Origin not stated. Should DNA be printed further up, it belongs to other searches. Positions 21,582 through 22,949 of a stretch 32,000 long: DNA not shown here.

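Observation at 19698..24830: Orphan operon pairing a non-aspartate transcarbamylase with an AsnB-type amidotransferase and a two-component Na+ symporter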

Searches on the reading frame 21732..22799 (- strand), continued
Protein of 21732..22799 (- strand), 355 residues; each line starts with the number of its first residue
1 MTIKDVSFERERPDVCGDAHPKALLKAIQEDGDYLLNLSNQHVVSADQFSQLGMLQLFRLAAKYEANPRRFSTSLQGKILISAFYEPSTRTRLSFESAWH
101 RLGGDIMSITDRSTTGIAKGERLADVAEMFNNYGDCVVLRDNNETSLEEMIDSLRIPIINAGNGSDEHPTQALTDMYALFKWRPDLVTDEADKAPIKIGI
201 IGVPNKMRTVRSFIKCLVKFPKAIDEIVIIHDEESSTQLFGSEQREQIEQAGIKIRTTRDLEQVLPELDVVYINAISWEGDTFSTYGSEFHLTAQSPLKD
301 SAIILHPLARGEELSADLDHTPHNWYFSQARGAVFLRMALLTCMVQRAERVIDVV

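Call 63: find_homologous_proteins(query=P0185)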
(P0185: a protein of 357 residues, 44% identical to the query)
Query P0185 (357 aa): 4606 proteins with E <= 0.001 among 6451 candidates; the best 120 are listed.
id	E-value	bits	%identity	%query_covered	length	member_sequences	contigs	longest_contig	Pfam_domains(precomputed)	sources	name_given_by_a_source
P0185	2.4e-243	825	100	100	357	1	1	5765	PF00185.31,PF02729.27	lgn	-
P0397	2.1e-89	318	50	85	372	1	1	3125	PF00185.31,PF02729.27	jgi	jgi:aspartate carbamoyltransferase catalytic subunit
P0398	5.7e-88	314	48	88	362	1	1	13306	PF00185.31,PF02729.27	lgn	-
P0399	1.0e-87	313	48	88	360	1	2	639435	PF00185.31,PF02729.27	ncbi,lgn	-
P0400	2.5e-87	311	45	95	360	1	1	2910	PF00185.31,PF02729.27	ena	-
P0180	3.6e-87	311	48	85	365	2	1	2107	PF00185.31,PF02729.27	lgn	-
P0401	1.0e-86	309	50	85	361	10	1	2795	PF00185.31,PF02729.27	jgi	-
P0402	1.0e-86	309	49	87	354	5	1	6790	PF00185.31,PF02729.27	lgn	-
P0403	2.3e-86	308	45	96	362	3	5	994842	PF00185.31,PF02729.27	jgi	jgi:aspartate carbamoyltransferase catalytic subunit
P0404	4.9e-86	307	47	87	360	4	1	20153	PF00185.31,PF02729.27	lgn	-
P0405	7.0e-86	307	48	88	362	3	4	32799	PF00185.31,PF02729.27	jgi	jgi:aspartate carbamoyltransferase catalytic subunit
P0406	8.9e-86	306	44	95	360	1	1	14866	PF00185.31,PF02729.27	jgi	-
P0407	1.1e-85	306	48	87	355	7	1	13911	PF00185.31,PF02729.27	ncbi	ncbi:MAG: aspartate carbamoyltransferase [Ectothiorhodospira sp.]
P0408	1.9e-85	305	44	95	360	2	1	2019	PF00185.31,PF02729.27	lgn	-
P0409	2.0e-85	305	47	87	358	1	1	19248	PF00185.31,PF02729.27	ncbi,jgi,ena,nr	ncbi:MAG: aspartate carbamoyltransferase [Spirochaetia bacterium]|nr:aspartate carbamoyltransferase 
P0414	4.7e-85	304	47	87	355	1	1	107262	PF00185.31,PF02729.27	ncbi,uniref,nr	ncbi:aspartate/ornithine carbamoyltransferase family protein [Ectothiorhodospira lacustris]|uniref:a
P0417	1.1e-84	303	47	87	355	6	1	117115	PF00185.31,PF02729.27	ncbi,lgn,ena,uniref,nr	ncbi:aspartate carbamoyltransferase catalytic subunit [Ectothiorhodospira magna]|uniref:Aspartate ca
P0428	3.2e-84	301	46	87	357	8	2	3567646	PF00185.31,PF02729.27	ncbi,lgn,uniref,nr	ncbi:aspartate carbamoyltransferase [Thiohalobacter sp. COW1]|uniref:Aspartate carbamoyltransferase 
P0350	2.9e-83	298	48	88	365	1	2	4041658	PF00185.31,PF02729.27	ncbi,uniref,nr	ncbi:aspartate/ornithine carbamoyltransferase family protein [Kordiimonas pumila]|uniref:Aspartate c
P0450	3.2e-83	298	46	87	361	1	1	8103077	PF00185.31,PF02729.27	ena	-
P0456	3.5e-83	298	49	85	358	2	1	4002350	PF00185.31,PF02729.27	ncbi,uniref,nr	ncbi:Aspartate carbamoyltransferase [Thioalkalivibrio nitratireducens DSM 14787]|uniref:Aspartate ca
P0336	6.0e-83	297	46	88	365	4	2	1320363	PF00185.31,PF02729.27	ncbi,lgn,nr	ncbi:MAG: aspartate carbamoyltransferase [Rhodomicrobium sp.]|nr:MAG: aspartate carbamoyltransferase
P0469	1.1e-82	296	43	98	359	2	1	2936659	PF00185.31,PF02729.27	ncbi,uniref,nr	ncbi:aspartate/ornithine carbamoyltransferase family protein [Thiorhodospira sibirica]|uniref:aspart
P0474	1.4e-82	296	48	87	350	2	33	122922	PF00185.31,PF02729.27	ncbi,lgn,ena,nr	ncbi:MAG TPA: aspartate carbamoyltransferase [Woeseiaceae bacterium]|nr:aspartate carbamoyltransfera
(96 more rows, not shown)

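Call 64: find_encoding_contigs(protein=P0414, flank=8000, max_places=1)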
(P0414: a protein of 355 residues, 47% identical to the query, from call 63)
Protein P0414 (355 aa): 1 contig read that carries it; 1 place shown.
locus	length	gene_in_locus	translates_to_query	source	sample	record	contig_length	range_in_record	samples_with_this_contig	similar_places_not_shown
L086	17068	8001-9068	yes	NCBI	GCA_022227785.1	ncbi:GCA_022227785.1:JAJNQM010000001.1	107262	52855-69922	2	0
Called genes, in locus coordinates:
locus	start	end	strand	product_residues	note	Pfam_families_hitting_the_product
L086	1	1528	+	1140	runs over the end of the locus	-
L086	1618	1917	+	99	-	-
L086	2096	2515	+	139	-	PF00545:Ribonuclease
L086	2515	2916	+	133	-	PF01337:Barstar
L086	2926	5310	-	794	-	PF24861:SUS_N, PF24862:SUS_EPBD, PF00862:GT-B_Sucrose_synth, PF00534:Glycos_transf_1, PF13692:Glyco_trans_1_4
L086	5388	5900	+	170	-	PF01047:MarR, PF12802:MarR_2, PF22381:Staph_reg_Sar_Rot (weak), PF01325:Fe_dep_repress (weak)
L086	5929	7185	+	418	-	PF04389:Peptidase_M28, PF01546:Peptidase_M20, PF07687:M20_dimer (weak)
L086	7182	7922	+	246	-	PF00857:Isochorismatase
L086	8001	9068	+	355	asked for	PF02729:OTCace_N, PF00185:OTCace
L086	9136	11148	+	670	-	PF13522:GATase_6, PF13537:GATase_7, PF00733:Asn_synthase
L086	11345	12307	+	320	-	PF21088:MS_channel_1st, PF00924:MS_channel_2nd, PF21082:MS_channel_3rd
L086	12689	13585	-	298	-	PF00294:PfkB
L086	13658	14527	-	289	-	PF03372:Exo_endo_phos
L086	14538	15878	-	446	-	PF01578:Cytochrom_C_asm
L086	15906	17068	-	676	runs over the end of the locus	PF05140:ResB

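Call 65: find_encoding_contigs(protein=P0469, flank=8000, max_places=1)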
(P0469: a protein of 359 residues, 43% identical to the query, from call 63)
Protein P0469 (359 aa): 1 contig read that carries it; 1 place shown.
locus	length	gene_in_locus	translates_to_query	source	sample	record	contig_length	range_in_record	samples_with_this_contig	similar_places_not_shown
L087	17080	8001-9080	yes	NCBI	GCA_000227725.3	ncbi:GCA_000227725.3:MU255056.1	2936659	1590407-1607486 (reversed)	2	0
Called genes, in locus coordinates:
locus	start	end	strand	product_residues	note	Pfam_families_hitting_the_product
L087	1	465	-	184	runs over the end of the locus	PF13291:ACT_4 (faint), PF13740:ACT_6, PF01842:ACT (weak)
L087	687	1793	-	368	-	PF13439:Glyco_transf_4, PF13579:Glyco_trans_4_4, PF20706:GT4-conflict (faint), PF00534:Glycos_transf_1, PF13692:Glyco_trans_1_4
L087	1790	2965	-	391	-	PF13439:Glyco_transf_4, PF13579:Glyco_trans_4_4, PF20706:GT4-conflict, PF00534:Glycos_transf_1, PF13692:Glyco_trans_1_4, PF13524:Glyco_trans_1_2 (weak)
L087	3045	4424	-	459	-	PF01565:FAD_binding_4, PF02913:FAD-oxidase_C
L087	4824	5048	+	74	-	-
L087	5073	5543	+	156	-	PF01668:SmpB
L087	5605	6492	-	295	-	PF01435:Peptidase_M48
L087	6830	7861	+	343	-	PF01734:Patatin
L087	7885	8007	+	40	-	-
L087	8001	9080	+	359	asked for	PF02729:OTCace_N, PF00185:OTCace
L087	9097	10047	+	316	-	PF03279:Lip_A_acyltrans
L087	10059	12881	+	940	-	PF16078:2-oxogl_dehyd_N, PF00676:E1_dh, PF02779:Transket_pyr, PF16870:OxoGdeHyase_C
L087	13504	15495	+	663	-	-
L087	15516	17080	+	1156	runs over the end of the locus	PF13620:CarboxypepD_reg (weak)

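Call 66: find_encoding_contigs(protein=P0456, flank=8000, max_places=1)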
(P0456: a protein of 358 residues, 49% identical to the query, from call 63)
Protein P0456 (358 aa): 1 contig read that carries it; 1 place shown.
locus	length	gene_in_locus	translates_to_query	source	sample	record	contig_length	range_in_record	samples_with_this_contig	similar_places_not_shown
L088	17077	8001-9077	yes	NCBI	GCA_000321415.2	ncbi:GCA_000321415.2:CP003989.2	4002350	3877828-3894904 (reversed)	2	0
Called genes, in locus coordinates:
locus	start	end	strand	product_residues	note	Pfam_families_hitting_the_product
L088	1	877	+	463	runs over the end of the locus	PF07690:MFS_1, PF12832:MFS_1_like, PF07690:MFS_1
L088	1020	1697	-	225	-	-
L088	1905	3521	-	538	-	PF02028:BCCT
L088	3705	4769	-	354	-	PF13609:Porin_4, PF00267:Porin_1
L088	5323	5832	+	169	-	PF01047:MarR, PF12802:MarR_2, PF13463:HTH_27 (faint), PF01325:Fe_dep_repress (weak), PF09339:HTH_IclR (weak)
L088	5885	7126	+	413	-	PF04389:Peptidase_M28, PF01546:Peptidase_M20, PF07687:M20_dimer (faint)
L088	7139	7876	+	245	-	PF00857:Isochorismatase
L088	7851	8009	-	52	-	-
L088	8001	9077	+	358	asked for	PF02729:OTCace_N, PF00185:OTCace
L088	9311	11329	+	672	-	PF13522:GATase_6, PF13537:GATase_7, PF00733:Asn_synthase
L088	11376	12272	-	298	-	PF00294:PfkB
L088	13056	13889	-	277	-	PF03372:Exo_endo_phos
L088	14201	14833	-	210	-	PF01323:DSBA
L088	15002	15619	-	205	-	PF00034:Cytochrom_C, PF13442:Cytochrome_CBB3 (weak)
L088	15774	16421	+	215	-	PF01926:MMR_HSR1, PF02421:FeoB_N (weak)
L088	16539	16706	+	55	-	-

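Call 68: search_protein_families(library=ncbifam, proteins=[L086:7182-7922:+, L088:7139-7876:+, L086:5929-7185:+, L086:11345-12307:+, L086:5388-5900:+], max_evalue=0.00001)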
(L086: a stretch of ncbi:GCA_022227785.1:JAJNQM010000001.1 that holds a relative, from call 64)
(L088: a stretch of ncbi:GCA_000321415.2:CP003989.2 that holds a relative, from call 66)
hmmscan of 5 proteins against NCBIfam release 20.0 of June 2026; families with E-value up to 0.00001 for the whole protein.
L086:7182-7922:+ (246 aa): 4 families
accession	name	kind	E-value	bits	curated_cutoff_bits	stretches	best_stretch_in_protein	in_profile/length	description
NF050097.1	BiurAmidohydBiuH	equivalog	2.3e-18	66.5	370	1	131-222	110-203/221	biuret amidohydrolase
TIGR03614.1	RutB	equivalog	3.4e-12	46.5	377.95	1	129-234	108-214/226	pyrimidine utilization protein B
NF008517.0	PRK11440.1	equivalog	1e-10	41.9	195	1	87-236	36-185/188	hydrolase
NF008623.0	PRK11609.1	equivalog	9.4e-07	28.8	174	1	159-234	130-207/213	bifunctional nicotinamidase/pyrazinamidase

L088:7139-7876:+ (245 aa): 4 families
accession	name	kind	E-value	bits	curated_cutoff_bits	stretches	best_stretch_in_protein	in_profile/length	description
NF050097.1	BiurAmidohydBiuH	equivalog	4.6e-19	68.8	370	1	35-224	14-204/221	biuret amidohydrolase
TIGR03614.1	RutB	equivalog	1.1e-13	51.4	377.95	1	128-240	108-221/226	pyrimidine utilization protein B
NF008517.0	PRK11440.1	equivalog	1.7e-13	50.9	195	1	80-236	30-186/188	hydrolase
NF008623.0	PRK11609.1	equivalog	4.6e-10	39.7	174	1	158-233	130-207/213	bifunctional nicotinamidase/pyrazinamidase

L086:5929-7185:+ (418 aa): 19 families
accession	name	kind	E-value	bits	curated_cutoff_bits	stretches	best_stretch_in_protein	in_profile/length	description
NF006771.0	PRK09290.1-5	subfamily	2.4e-160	533.6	399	1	5-411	3-411/413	allantoate amidohydrolase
NF058540.1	Ncarbamyl_ErtE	equivalog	8.9e-118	393.5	520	1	3-411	5-416/418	N-carbamyl-l-glutamate amidohydrolase ErtE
TIGR01879.1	hydantase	subfamily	1.3e-113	380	204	1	9-408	1-400/401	hydantoinase/carbamoylase family amidase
NF009529.0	PRK12893.1-2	equivalog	3.1e-103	345.7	508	1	5-412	6-410/411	Zn-dependent hydrolase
NF006769.0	PRK09290.1-3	subfamily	8.7e-103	344.2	452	1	3-412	7-414/417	allantoate amidohydrolase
NF006775.0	PRK09290.2-5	equivalog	1.1e-97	327.4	479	1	24-412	27-416/419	allantoate amidohydrolase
NF009527.0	PRK12891.1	subfamily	2.4e-93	313.5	461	1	9-410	12-421/426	Zn-dependent hydrolase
NF009531.0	PRK12893.1-5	equivalog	1e-90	304.2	486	1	4-412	5-414/421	Zn-dependent hydrolase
NF006768.0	PRK09290.1-1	equivalog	5.4e-88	295.6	532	1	9-412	7-410/411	allantoate deiminase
NF006770.0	PRK09290.1-4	equivalog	6.5e-83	278.7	372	1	11-408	5-399/403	allantoate amidohydrolase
NF006773.0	PRK09290.2-2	equivalog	2.8e-79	266.9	584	1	9-410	16-417/419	allantoate amidohydrolase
TIGR03176.1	AllC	equivalog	9.7e-79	265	597.75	1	10-411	4-404/406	allantoate deiminase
NF009530.0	PRK12893.1-4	subfamily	7.7e-77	259.1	551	1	6-411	7-409/423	Zn-dependent hydrolase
NF009528.0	PRK12893.1-1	subfamily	1.2e-75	255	570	1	5-411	12-416/420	Zn-dependent hydrolase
NF006772.0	PRK09290.2-1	subfamily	2.4e-75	254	424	1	4-414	10-420/430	allantoate amidohydrolase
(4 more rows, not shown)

L086:11345-12307:+ (320 aa): 6 families
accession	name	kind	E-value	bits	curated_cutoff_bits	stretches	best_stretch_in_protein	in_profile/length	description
NF047601.1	MscSThanab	equivalog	1.3e-58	198.6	500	1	17-282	18-274/280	small-conductance mechanosensitive channel MscS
NF008542.0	PRK11465.1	equivalog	1.1e-46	159.5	596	1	14-279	461-719/741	mechanosensitive channel protein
NF047602.1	MscsSHelicob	equivalog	9.7e-20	71.1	400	1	14-278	7-252/260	small-conductance mechanosensitive channel MscS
NF007662.0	PRK10334.1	subfamily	4.2e-16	59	321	1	64-283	64-276/286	small-conductance mechanosensitive channel MscS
NF008438.0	PRK11281.1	equivalog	8.1e-11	40.4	991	1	88-209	893-1018/1113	mechanosensitive channel MscK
NF008180.0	PRK10929.1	equivalog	2.9e-10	38.6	809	1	83-206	885-1012/1109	miniconductance mechanosensitive channel MscM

L086:5388-5900:+ (170 aa): 9 families
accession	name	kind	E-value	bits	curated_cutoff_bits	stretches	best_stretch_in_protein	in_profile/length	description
NF053777.1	Saro0803TransReg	equivalog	4.3e-13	49.2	200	1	26-122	13-109/140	Saro_0803 family transcriptional regulator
NF052638.1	TransRegOhrRVib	equivalog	1.8e-11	43.9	200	1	56-123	46-110/141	transcriptional regulator OhrR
NF050133.1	TransRegFabT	equivalog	4.6e-11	43.2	200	1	54-152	33-131/138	fatty acid biosynthesis transcriptional regulator FabT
NF008122.0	PRK10870.1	equivalog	4.7e-11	42.7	157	1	65-160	72-167/176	transcriptional repressor MprA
TIGR04472.1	reg_rSAM_mob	hypoth_equivalog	1.6e-09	37.9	240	1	46-149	30-130/141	radical SAM mobile pair system MarR family transcriptional regulator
NF045593.1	bilirub_TF_BilQ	equivalog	8.2e-09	35.3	125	1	31-121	11-101/135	bilirubin utilization transcriptional regulator BilQ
TIGR02337.1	HpaR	equivalog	8.3e-09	35.4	121.2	1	52-129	30-107/130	homoprotocatechuate degradation operon regulator HpaR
NF010349.0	PRK13777.1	equivalog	8.1e-07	28.6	153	1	64-119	60-115/190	HTH-type transcriptional regulator Hpr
NF008565.1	PRK11512.1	equivalog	1e-06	28.8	240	1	47-148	37-139/144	multiple antibiotic resistance transcriptional regulator MarR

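Call 69: find_encoding_contigs(protein=P0417, flank=9000, max_places=1)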
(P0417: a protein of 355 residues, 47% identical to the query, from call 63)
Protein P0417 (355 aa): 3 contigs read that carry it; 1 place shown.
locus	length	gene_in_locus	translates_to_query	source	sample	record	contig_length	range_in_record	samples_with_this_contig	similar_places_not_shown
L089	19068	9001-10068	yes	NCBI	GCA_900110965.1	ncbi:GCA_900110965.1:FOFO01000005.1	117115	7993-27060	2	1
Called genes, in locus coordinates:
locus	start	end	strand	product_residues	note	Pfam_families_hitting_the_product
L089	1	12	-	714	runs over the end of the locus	PF08448:PAS_4 (weak), PF00929:RNase_T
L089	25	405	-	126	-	PF23198:PDE8A_N (weak), PF00072:Response_reg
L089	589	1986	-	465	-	PF00206:Lyase_1, PF14698:ASL_C2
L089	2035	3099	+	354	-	PF06580:His_kinase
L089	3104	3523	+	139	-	PF00545:Ribonuclease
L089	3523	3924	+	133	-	PF01337:Barstar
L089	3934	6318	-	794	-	PF24861:SUS_N, PF24862:SUS_EPBD, PF00862:GT-B_Sucrose_synth, PF00534:Glycos_transf_1, PF13692:Glyco_trans_1_4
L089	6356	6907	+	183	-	PF01047:MarR, PF12802:MarR_2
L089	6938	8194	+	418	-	PF04389:Peptidase_M28, PF01546:Peptidase_M20, PF07687:M20_dimer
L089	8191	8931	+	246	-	PF00857:Isochorismatase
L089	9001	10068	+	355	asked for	PF02729:OTCace_N, PF00185:OTCace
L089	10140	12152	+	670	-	PF13522:GATase_6, PF13537:GATase_7, PF00733:Asn_synthase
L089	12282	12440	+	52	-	-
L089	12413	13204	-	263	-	PF03466:LysR_substrate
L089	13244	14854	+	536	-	PF00593:TonB_dep_Rec_b-barrel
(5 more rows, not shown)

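Call 70: find_encoding_contigs(protein=P0450, flank=8000, max_places=1)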
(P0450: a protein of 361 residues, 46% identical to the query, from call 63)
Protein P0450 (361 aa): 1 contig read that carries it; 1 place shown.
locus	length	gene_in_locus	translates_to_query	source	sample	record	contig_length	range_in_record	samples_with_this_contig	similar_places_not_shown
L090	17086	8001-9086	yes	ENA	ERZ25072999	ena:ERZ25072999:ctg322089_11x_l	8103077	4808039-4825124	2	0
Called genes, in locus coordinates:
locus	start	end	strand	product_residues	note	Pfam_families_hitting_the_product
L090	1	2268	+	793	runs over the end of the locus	PF18962:Por_Secre_tail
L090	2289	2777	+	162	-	-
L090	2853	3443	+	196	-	PF02622:DUF179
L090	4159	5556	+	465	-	-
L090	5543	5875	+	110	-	PF00543:P-II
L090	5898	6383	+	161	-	-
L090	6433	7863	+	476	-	PF00474:SSF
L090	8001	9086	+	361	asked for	PF02729:OTCace_N, PF00185:OTCace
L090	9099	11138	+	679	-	PF13522:GATase_6, PF13537:GATase_7, PF12481:DUF3700 (weak), PF00733:Asn_synthase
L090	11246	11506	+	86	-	-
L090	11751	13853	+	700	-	PF17191:RecG_wedge, PF01336:tRNA_anti-codon, PF00176:SNF2-rel_dom (weak), PF00270:DEAD, PF04851:ResIII, PF22590:Cas3-like_C_2 (faint), PF00271:Helicase_C, PF19833:RecG_dom3_C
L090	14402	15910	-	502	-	PF19780:DUF6265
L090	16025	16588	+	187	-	PF11188:DUF2975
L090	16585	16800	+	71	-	PF13443:HTH_26, PF12844:HTH_19 (weak)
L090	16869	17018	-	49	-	-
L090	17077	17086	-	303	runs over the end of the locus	PF00126:HTH_1, PF03466:LysR_substrate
